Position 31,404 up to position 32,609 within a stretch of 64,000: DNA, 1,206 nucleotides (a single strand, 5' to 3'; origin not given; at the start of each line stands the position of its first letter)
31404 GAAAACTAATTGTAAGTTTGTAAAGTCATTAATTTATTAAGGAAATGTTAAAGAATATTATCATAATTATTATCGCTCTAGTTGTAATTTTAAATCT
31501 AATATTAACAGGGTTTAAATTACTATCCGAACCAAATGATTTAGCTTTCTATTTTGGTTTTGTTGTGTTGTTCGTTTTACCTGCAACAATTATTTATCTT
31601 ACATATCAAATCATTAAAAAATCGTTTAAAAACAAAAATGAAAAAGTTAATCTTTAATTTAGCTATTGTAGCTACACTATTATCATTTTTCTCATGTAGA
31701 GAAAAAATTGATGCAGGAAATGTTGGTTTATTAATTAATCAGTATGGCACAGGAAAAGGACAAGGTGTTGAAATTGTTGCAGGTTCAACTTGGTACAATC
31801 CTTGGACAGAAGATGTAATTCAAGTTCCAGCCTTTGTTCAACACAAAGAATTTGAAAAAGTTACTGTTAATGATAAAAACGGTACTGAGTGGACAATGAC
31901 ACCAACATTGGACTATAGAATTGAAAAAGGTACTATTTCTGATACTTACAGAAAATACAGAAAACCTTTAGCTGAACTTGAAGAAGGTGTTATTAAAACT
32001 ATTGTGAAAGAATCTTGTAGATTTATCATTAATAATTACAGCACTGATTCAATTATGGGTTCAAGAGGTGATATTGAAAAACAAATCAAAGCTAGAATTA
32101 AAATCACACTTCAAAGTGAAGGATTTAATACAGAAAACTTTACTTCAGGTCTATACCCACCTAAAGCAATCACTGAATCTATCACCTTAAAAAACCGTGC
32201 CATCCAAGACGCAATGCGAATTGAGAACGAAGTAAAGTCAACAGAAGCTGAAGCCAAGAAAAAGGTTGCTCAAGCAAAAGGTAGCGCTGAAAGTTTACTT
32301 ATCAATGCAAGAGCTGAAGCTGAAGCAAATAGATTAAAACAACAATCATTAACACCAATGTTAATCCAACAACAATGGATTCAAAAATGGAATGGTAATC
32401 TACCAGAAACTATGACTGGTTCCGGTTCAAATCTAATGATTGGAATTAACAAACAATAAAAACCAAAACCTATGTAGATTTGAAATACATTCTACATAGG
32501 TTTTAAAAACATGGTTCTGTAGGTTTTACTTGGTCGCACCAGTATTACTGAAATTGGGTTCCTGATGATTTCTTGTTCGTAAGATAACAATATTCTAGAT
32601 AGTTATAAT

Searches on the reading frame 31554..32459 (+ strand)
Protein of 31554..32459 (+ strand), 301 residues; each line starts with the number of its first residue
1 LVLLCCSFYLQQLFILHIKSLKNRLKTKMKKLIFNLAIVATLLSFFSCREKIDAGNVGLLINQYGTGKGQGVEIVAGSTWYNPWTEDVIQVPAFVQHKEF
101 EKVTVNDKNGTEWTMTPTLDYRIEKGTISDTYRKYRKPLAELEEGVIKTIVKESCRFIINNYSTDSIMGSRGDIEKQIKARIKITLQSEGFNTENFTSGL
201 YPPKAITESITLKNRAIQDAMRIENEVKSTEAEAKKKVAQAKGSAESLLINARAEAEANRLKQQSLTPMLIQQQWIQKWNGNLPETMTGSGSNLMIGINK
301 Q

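Call 52: search_protein_families(library=phrogs, proteins=[window:31554-32459:+], max_evalue=0.001)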
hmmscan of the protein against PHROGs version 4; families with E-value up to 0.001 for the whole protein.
window:31554-32459:+ (301 aa): 3 families
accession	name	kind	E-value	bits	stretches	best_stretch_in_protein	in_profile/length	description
phrog_200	-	other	2.8e-59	202.2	1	16-300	64-361/379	lipoprotein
phrog_38808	-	unknown function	7.3e-07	30.4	1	241-293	8-61/68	-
phrog_21428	-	unknown function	4.8e-05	24.2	1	29-81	2-53/63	-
